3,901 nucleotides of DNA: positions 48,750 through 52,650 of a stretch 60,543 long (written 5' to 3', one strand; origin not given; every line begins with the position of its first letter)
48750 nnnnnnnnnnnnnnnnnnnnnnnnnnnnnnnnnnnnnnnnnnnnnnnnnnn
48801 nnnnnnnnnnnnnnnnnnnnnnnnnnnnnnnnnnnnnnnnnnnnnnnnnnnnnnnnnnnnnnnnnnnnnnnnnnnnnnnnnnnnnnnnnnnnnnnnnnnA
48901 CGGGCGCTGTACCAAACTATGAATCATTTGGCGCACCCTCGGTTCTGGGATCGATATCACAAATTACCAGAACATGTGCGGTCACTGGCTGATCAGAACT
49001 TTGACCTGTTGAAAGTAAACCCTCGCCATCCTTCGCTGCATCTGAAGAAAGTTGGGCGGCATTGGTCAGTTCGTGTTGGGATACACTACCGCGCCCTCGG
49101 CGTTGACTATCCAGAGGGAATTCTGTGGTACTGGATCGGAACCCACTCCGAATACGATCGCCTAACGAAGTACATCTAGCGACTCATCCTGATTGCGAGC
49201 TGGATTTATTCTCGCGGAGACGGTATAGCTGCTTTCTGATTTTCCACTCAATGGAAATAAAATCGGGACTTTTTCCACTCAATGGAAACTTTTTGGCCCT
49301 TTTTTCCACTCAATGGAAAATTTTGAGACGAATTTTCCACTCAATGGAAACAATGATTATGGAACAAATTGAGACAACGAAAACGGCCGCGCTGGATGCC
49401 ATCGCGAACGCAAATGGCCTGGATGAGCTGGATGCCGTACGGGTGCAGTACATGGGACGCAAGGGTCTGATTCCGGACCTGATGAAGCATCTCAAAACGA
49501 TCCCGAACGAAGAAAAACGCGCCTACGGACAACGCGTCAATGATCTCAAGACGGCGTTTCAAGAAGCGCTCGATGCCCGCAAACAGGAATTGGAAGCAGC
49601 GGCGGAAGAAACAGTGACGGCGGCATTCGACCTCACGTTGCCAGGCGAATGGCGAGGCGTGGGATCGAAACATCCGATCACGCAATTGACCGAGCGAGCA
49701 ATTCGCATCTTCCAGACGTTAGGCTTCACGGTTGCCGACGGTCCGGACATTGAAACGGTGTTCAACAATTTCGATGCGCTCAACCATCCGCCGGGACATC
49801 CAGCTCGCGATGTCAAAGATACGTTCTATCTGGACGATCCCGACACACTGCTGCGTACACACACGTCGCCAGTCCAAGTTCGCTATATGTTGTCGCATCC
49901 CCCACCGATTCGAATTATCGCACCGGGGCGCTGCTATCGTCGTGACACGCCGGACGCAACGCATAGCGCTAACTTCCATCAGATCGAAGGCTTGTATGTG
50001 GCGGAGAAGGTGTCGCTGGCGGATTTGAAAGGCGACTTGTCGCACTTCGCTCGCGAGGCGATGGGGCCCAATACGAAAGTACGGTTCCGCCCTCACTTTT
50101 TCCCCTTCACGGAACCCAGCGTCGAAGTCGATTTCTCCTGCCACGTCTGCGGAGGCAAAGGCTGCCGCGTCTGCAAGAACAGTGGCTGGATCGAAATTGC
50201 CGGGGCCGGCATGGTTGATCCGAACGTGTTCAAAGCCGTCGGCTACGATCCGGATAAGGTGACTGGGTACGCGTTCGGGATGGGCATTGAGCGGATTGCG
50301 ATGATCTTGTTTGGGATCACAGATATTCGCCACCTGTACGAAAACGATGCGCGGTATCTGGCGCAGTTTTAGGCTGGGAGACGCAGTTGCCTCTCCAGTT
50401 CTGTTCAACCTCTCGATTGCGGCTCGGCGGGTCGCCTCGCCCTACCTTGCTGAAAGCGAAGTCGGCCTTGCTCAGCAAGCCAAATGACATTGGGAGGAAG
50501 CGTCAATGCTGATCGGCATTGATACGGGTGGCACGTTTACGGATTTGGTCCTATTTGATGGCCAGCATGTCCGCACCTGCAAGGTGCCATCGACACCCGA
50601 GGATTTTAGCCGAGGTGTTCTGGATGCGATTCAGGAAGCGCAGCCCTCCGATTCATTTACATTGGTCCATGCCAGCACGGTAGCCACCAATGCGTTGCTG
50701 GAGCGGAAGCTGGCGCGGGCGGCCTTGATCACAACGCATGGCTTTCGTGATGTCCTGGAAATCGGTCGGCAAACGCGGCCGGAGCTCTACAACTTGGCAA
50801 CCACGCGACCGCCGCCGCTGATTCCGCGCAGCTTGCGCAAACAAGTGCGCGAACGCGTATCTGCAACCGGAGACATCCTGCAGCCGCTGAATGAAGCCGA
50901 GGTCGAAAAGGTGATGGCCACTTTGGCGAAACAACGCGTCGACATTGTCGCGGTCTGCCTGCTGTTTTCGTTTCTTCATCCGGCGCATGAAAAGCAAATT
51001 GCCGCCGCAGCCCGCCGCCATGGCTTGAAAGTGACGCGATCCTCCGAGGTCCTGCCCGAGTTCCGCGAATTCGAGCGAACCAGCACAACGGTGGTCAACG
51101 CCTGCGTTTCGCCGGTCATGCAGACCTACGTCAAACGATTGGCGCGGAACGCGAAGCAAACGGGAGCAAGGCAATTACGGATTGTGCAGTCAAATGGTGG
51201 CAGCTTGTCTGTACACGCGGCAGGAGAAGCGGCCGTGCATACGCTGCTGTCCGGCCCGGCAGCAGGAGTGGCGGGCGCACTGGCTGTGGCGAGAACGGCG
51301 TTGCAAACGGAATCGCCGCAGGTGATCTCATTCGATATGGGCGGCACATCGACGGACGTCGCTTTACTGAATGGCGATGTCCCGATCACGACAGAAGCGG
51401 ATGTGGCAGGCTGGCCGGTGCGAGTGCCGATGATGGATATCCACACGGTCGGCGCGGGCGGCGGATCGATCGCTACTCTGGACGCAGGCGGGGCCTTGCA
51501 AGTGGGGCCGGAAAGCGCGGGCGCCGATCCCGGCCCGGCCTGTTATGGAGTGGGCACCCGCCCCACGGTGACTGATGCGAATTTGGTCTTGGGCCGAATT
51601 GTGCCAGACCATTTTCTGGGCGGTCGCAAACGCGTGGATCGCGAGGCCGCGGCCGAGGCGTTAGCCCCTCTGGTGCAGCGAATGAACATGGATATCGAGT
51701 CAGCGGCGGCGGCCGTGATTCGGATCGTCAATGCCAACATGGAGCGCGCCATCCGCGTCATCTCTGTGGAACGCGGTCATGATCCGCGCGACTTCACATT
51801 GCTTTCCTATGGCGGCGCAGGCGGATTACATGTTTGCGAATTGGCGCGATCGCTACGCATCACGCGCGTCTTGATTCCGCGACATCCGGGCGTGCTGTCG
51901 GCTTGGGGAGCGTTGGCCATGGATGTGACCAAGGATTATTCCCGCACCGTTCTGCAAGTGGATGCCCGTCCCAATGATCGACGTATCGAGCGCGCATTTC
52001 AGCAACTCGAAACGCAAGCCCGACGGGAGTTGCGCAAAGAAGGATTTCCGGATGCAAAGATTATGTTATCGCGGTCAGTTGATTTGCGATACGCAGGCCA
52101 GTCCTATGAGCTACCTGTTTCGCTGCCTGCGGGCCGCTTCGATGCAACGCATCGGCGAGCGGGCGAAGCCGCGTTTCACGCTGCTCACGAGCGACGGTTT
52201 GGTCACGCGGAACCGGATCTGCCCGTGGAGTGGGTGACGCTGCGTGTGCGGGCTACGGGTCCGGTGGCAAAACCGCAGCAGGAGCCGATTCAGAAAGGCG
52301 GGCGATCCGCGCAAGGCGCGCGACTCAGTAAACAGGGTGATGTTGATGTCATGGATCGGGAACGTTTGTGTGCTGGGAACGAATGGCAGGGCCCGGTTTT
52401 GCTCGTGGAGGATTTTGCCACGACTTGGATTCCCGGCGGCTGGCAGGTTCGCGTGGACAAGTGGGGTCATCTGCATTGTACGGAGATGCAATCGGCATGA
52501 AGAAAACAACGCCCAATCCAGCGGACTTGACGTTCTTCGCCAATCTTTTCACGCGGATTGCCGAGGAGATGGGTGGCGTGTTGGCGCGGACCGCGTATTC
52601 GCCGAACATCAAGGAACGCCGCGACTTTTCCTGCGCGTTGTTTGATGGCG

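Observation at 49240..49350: Second 31-bp-phased array (four units) runs directly into the pheS start codon and contains its only SD-like sequence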

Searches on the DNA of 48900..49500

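Call 82: search_rna_families(source=window, start=48900, end=49500, threshold=evalue, max_evalue=1)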
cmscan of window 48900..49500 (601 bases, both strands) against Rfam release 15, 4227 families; matches with E-value up to 1: 0.
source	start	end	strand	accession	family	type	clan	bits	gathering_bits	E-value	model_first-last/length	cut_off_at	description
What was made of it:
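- On T-box riboswitch / pheST-type attenuator: No Rfam match at E <= 1 (call 82).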

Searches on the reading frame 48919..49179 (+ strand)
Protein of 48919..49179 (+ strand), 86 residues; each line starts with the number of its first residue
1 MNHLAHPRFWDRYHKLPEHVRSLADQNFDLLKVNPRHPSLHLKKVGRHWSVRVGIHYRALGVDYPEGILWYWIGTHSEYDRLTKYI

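Call 10: search_protein_families(library=ncbifam, proteins=[window:48919-49179:+])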
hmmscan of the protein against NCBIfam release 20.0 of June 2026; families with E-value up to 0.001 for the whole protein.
window:48919-49179:+ (86 aa): 0 families

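Call 11: search_protein_families(library=pfam, proteins=[window:48919-49179:+])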
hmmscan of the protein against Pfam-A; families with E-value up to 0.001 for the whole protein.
window:48919-49179:+ (86 aa): 1 family
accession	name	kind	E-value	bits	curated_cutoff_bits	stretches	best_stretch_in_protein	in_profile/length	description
PF24732.2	ParE_like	-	6.3e-06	26.5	24.4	1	21-81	4-67/67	ParE-like toxin domain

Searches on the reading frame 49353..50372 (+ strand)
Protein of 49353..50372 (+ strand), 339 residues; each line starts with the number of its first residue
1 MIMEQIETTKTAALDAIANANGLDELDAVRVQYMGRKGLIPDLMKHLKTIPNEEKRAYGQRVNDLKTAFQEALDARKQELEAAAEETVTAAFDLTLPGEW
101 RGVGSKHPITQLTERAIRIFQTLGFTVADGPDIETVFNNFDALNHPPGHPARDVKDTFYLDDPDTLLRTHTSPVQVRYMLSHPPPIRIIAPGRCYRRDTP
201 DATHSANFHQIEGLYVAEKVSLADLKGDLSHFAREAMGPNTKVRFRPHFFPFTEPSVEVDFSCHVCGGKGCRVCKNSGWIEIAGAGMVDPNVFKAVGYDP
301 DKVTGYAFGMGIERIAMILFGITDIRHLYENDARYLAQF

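Call 10: search_protein_families(library=ncbifam, proteins=[window:49353-50372:+])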
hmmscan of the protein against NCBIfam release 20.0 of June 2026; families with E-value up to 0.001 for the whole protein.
window:49353-50372:+ (339 aa): 5 families
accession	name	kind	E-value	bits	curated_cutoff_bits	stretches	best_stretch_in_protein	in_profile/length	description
TIGR00468.1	pheS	equivalog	5.6e-97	324.9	237.45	1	42-339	4-322/324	phenylalanine--tRNA ligase subunit alpha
NF003210.0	PRK04172.1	equivalog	6.6e-63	213.2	350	2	165-337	332-489/496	phenylalanine--tRNA ligase subunit alpha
NF051887.1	PheS_related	equivalog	1.4e-44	152.6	300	1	105-339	10-239/349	PheS-related mystery ligase SrmL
TIGR00469.1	pheS_mito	equivalog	2.1e-33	115.7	258.35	2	240-339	256-343/451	phenylalanine--tRNA ligase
TIGR00470.1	sepS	equivalog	6e-09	34.9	380.65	1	184-328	206-340/533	O-phosphoserine--tRNA ligase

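Call 11: search_protein_families(library=pfam, proteins=[window:49353-50372:+])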
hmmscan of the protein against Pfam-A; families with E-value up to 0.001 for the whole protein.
window:49353-50372:+ (339 aa): 2 families
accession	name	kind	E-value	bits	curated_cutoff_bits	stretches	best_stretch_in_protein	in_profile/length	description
PF01409.25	tRNA-synt_2d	-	3.7e-95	318.5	19.8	1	92-339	2-246/246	tRNA synthetases class II core domain (F)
PF02912.23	Phe_tRNA-synt_N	-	1.6e-23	82.9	22.3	1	23-87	3-67/69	Aminoacyl tRNA synthetase class II, N-terminal domain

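Call 37: find_homologous_proteins(query=window:49359-50372:+, max_evalue=1e-60)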
Query window:49359-50372:+ (337 aa): 7986 proteins with E <= 1e-60 among 8000 candidates; the best 120 are listed.
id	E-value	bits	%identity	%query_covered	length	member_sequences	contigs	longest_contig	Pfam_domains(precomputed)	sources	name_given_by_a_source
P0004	2.5e-210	716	92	100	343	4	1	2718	PF01409.26,PF02912.24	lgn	-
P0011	2.3e-198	676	87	100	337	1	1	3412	PF01409.26,PF02912.24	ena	-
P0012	4.3e-198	676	87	100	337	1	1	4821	PF01409.26,PF02912.24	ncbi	-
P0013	5.7e-198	675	86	100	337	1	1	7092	PF01409.26,PF02912.24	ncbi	-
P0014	6.6e-197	672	85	100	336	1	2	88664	PF01409.26,PF02912.24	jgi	jgi:phenylalanyl-tRNA synthetase alpha chain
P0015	2.0e-196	670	86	100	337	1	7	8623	PF01409.26,PF02912.24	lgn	-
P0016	2.7e-196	670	86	100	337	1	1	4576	PF01409.26,PF02912.24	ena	-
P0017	4.9e-196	669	84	100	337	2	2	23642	PF01409.26,PF02912.24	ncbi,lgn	-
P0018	3.1e-194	663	84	100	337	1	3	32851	PF01409.26,PF02912.24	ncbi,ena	-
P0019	4.3e-193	659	85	100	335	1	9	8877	PF01409.26,PF02912.24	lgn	-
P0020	5.6e-192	655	84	100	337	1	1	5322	PF01409.26,PF02912.24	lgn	-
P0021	1.8e-191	654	82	100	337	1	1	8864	PF01409.26,PF02912.24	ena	-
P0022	7.2e-191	652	83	100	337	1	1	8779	PF01409.26,PF02912.24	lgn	-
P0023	1.4e-190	651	83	100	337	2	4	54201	PF01409.26,PF02912.24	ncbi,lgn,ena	-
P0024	1.8e-190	650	82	100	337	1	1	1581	PF01409.26,PF02912.24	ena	-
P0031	6.9e-182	622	80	99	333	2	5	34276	PF01409.26,PF02912.24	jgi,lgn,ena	-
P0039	3.6e-159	548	73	92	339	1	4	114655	PF01409.26,PF02912.24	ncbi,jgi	-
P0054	1.1e-155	536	71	92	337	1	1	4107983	PF01409.26,PF02912.24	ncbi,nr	ncbi:phenylalanine--tRNA ligase subunit alpha [Verrucomicrobia bacterium S94]|nr:phenylalanine--tRNA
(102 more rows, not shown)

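Call 40: find_encoding_contigs(protein=P0054, flank=10000, max_places=2)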
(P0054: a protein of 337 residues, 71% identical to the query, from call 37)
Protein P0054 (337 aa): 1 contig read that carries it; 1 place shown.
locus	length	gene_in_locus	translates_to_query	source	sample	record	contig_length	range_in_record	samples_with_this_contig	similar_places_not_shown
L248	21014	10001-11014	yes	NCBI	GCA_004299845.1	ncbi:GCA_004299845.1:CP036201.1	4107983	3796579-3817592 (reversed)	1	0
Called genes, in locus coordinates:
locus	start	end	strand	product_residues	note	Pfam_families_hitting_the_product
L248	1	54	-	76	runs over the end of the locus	PF13192:Thioredoxin_3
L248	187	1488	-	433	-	PF03773:ArsP_1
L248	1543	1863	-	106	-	PF01022:HTH_5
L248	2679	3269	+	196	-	-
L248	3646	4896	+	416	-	PF00155:Aminotran_1_2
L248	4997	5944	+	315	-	PF00089:Trypsin, PF13365:Trypsin_2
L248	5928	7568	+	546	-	-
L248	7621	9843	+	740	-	PF01839:FG-GAP (faint), PF13517:FG-GAP_3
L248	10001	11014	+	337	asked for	PF02912:Phe_tRNA-synt_N, PF01409:tRNA-synt_2d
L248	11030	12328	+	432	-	PF00365:PFK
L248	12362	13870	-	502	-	PF03853:YjeF_N, PF01256:Carb_kinase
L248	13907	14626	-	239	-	PF03740:PdxJ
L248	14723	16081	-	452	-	PF00990:GGDEF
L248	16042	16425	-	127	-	PF00691:OmpA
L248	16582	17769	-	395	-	PF04052:TolB_N (weak), PF00930:DPPIV_N (faint), PF07676:PD40 (weak), PF26550:Tricorn_2nd, PF07676:PD40, PF26549:Tricorn_N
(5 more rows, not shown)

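Call 41: find_encoding_contigs(protein=P0014, flank=10000, max_places=2)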
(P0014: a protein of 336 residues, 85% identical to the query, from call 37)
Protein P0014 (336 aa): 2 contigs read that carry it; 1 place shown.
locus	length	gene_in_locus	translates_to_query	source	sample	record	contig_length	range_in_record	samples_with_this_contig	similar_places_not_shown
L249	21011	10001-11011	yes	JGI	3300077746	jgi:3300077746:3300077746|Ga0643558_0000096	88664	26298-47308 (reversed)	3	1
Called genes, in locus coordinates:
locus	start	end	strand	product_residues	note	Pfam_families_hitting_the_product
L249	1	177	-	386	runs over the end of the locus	PF08495:FIST, PF10442:FIST_C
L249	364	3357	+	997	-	PF11028:TMEM260_N, PF07719:TPR_2 (faint), PF14559:TPR_19 (faint)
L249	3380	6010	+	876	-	PF02861:Clp_N, PF23569:NBD_SMAX1, PF00004:AAA, PF17871:AAA_lid_9, PF07724:AAA_2, PF00004:AAA, PF07728:AAA_5, PF10431:ClpB_D2-small, +8 more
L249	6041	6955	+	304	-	PF01891:CbiM, PF13190:PDGLE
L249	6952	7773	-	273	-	PF01210:NAD_Gly3P_dh_N (weak), PF03807:F420_oxidored, PF14748:P5CR_dimer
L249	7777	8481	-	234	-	PF01168:Ala_racemase_N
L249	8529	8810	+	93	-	PF08827:DUF1805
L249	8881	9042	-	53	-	-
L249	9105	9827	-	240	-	PF00535:Glycos_transf_2, PF10111:Glyco_tranf_2_2 (weak), PF13641:Glyco_tranf_2_3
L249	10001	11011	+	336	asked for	PF02912:Phe_tRNA-synt_N, PF01409:tRNA-synt_2d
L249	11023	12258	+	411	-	PF00069:Pkinase, PF07714:PK_Tyr_Ser-Thr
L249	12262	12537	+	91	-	-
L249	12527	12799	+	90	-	PF09720:Unstab_antitox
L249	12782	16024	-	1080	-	PF00176:SNF2-rel_dom, PF04851:ResIII, PF00271:Helicase_C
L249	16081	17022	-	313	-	PF01075:Glyco_transf_9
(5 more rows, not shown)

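Call 42: find_encoding_contigs(protein=P0031, flank=10000, max_places=2)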
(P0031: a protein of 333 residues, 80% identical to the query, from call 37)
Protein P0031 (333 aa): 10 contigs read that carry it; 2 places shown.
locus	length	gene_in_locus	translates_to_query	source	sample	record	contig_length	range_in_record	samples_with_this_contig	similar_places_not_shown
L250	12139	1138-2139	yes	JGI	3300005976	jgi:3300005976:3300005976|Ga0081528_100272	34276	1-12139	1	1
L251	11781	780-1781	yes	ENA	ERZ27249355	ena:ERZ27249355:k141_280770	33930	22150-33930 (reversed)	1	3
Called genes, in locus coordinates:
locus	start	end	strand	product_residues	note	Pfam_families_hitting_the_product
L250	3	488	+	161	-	?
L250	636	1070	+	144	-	PF01894:YjbQ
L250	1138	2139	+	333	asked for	PF02912:Phe_tRNA-synt_N, PF01409:tRNA-synt_2d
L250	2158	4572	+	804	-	PF01588:tRNA_bind, PF03483:B3_4, PF03484:B5, PF17759:tRNA_synthFbeta, PF03147:FDX-ACB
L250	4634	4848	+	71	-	-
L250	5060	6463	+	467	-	PF05496:RuvB_N, PF00158:Sigma54_activat (faint), PF01078:Mg_chelatase (faint), PF00004:AAA, PF07728:AAA_5, PF13173:AAA_14 (weak), PF16193:AAA_assoc_2, PF12002:MgsA_C, +1 more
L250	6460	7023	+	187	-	PF01812:5-FTHF_cyc-lig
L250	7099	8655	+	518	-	PF12072:RNase_Y_N, PF00013:KH_1, PF22891:KH_PNO1_2nd (faint), PF01966:HD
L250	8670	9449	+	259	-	PF13277:YmdB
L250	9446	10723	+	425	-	PF13742:tRNA_anti_2, PF01336:tRNA_anti-codon, PF02601:Exonuc_VII_L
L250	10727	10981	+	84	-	PF02609:Exonuc_VII_S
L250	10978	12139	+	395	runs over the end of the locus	PF00083:Sugar_tr (faint), PF05977:MFS_3 (weak), PF07690:MFS_1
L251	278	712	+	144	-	PF01894:YjbQ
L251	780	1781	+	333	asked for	PF02912:Phe_tRNA-synt_N, PF01409:tRNA-synt_2d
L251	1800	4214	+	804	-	PF01588:tRNA_bind, PF03483:B3_4, PF03484:B5, PF17759:tRNA_synthFbeta, PF03147:FDX-ACB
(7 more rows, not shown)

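Call 62: find_encoding_contigs(protein=P0023, flank=10000, max_places=1)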
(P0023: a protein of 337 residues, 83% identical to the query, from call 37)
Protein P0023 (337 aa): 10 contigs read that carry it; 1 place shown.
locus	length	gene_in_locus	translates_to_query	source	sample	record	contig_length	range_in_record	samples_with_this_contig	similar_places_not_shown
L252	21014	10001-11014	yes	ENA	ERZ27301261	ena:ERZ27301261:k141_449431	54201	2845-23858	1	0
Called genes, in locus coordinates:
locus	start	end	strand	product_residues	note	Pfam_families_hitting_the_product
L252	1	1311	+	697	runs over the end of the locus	PF02922:CBM_48, PF00128:Alpha-amylase, PF18033:SpuA_C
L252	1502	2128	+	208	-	PF00475:IGPD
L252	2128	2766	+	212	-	PF00117:GATase, PF01174:SNO, PF07685:GATase_3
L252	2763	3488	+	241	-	PF00977:His_biosynth, PF01207:Dus (faint)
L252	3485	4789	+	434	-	PF00675:Peptidase_M16, PF05193:Peptidase_M16_C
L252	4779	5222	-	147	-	PF12796:Ank_2, PF13637:Ank_4 (faint), PF00023:Ank (weak), PF13857:Ank_5, PF00023:Ank, PF13606:Ank_3 (weak)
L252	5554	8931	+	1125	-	PF00676:E1_dh, PF02779:Transket_pyr, PF02780:Transketolase_C, PF00364:Biotin_lipoyl, PF08545:ACP_syn_III, PF08541:ACP_syn_III_C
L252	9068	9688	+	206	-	PF13505:OMP_b-brl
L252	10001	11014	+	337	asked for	PF02912:Phe_tRNA-synt_N, PF01409:tRNA-synt_2d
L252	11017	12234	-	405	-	PF13439:Glyco_transf_4, PF13579:Glyco_trans_4_4 (weak), PF00534:Glycos_transf_1, PF13692:Glyco_trans_1_4, PF13524:Glyco_trans_1_2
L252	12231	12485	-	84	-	-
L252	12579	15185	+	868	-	PF01326:PPDK_N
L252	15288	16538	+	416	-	PF02812:ELFV_dehydrog_N, PF00208:ELFV_dehydrog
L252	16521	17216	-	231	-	PF12804:NTP_transf_3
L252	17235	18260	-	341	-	PF01210:NAD_Gly3P_dh_N, PF02558:ApbA (weak), PF03807:F420_oxidored, PF02153:PDH_N (weak), PF07479:NAD_Gly3P_dh_C, PF20618:GPD_NAD_C_bact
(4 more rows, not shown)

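Call 63: find_encoding_contigs(protein=P0018, flank=10000, max_places=1)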
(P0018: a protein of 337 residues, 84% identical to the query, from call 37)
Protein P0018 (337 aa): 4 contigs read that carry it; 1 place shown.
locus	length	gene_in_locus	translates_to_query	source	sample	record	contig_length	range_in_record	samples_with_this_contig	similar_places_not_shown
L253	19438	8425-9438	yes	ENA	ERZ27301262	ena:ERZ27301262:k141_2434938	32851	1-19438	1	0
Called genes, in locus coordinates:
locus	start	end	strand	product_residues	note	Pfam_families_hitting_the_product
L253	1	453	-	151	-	?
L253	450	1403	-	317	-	PF02470:MlaD (weak)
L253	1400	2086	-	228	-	-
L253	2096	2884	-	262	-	PF02405:MlaE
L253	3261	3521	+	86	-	PF01632:Ribosomal_L35p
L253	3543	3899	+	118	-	PF00453:Ribosomal_L20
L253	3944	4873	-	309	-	-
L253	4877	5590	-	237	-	PF02698:DUF218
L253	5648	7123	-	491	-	PF00089:Trypsin, PF13365:Trypsin_2, PF13180:PDZ_2 (weak), PF17815:PDZ_3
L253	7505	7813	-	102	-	PF01541:GIY-YIG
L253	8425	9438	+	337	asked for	PF02912:Phe_tRNA-synt_N, PF01409:tRNA-synt_2d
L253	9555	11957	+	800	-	PF01588:tRNA_bind, PF03483:B3_4, PF03484:B5, PF17759:tRNA_synthFbeta, PF03147:FDX-ACB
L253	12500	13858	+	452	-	PF01078:Mg_chelatase (faint), PF05496:RuvB_N, PF00158:Sigma54_activat (faint), PF00004:AAA, PF07728:AAA_5, PF13173:AAA_14 (weak), PF16193:AAA_assoc_2, PF12002:MgsA_C, +1 more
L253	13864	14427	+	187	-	PF01812:5-FTHF_cyc-lig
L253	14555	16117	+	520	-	PF12072:RNase_Y_N, PF00013:KH_1, PF22891:KH_PNO1_2nd (weak), PF01966:HD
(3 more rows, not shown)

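Call 64: find_encoding_contigs(protein=P0039, flank=10000, max_places=1)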
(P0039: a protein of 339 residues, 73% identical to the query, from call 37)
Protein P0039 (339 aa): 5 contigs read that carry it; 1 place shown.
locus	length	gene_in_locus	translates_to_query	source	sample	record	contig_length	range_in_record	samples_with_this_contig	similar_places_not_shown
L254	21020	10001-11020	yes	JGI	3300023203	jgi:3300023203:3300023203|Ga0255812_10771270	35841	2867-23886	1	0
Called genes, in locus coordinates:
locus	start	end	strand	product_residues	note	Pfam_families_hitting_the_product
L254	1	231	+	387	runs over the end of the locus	PF13433:Peripla_BP_5, PF13458:Peripla_BP_6, PF01094:ANF_receptor, PF13433:Peripla_BP_5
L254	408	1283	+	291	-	PF02653:BPD_transp_2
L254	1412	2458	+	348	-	PF02653:BPD_transp_2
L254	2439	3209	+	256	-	PF00005:ABC_tran, PF13304:AAA_21 (faint), PF12399:BCA_ABC_TP_C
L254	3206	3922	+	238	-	PF00005:ABC_tran, PF13304:AAA_21 (faint)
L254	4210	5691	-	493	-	PF11013:DUF2851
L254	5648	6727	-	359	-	PF01926:MMR_HSR1, PF02421:FeoB_N (weak), PF06071:YchF-GTPase_C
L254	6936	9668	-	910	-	-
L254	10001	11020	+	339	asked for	PF02912:Phe_tRNA-synt_N, PF01409:tRNA-synt_2d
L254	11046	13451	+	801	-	PF01588:tRNA_bind, PF03483:B3_4, PF03484:B5, PF17759:tRNA_synthFbeta, PF03147:FDX-ACB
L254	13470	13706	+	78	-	-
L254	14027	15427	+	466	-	PF01078:Mg_chelatase (faint), PF05496:RuvB_N, PF13191:AAA_16 (faint), PF00004:AAA, PF07724:AAA_2 (faint), PF07728:AAA_5, PF16193:AAA_assoc_2, PF12002:MgsA_C, +1 more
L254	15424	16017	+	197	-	PF01812:5-FTHF_cyc-lig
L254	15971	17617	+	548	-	PF12072:RNase_Y_N, PF00013:KH_1, PF22891:KH_PNO1_2nd (faint), PF01966:HD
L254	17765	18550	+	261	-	PF13277:YmdB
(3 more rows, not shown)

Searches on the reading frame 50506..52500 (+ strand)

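Call 10: search_protein_families(library=ncbifam, proteins=[window:50506-52500:+])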
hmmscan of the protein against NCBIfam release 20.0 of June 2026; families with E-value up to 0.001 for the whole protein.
window:50506-52500:+ (664 aa): 3 families
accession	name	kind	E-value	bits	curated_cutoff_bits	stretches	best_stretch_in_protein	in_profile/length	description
NF050156.1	CapLactmsAlpCapA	equivalog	6.3e-161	537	1000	1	3-659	3-686/689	caprolactamase subunit alpha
NF042975.2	AcphenoCarb_ApcC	equivalog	1.6e-85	287.8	1500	1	3-653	11-704/733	acetophenone carboxylase subunit gamma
NF042960.1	AcphenoCarb_ApcA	equivalog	6.4e-57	193.2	1250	2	223-656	225-653/658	acetophenone carboxylase subunit alpha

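Call 11: search_protein_families(library=pfam, proteins=[window:50506-52500:+])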
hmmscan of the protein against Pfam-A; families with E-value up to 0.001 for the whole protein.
window:50506-52500:+ (664 aa): 3 families
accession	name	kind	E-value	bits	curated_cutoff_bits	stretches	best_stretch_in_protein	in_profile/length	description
PF01968.24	Hydantoinase_A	-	2.5e-96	322.8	22.9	1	191-477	1-290/291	Hydantoinase/oxoprolinase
PF05378.19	Hydant_A_N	-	2.4e-53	180.9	25.2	1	3-172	2-175/176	Hydantoinase/oxoprolinase N-terminal region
PF19278.4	Hydant_A_C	-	1.1e-11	44.9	21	1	492-660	12-192/193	Hydantoinase/oxoprolinase C-terminal domain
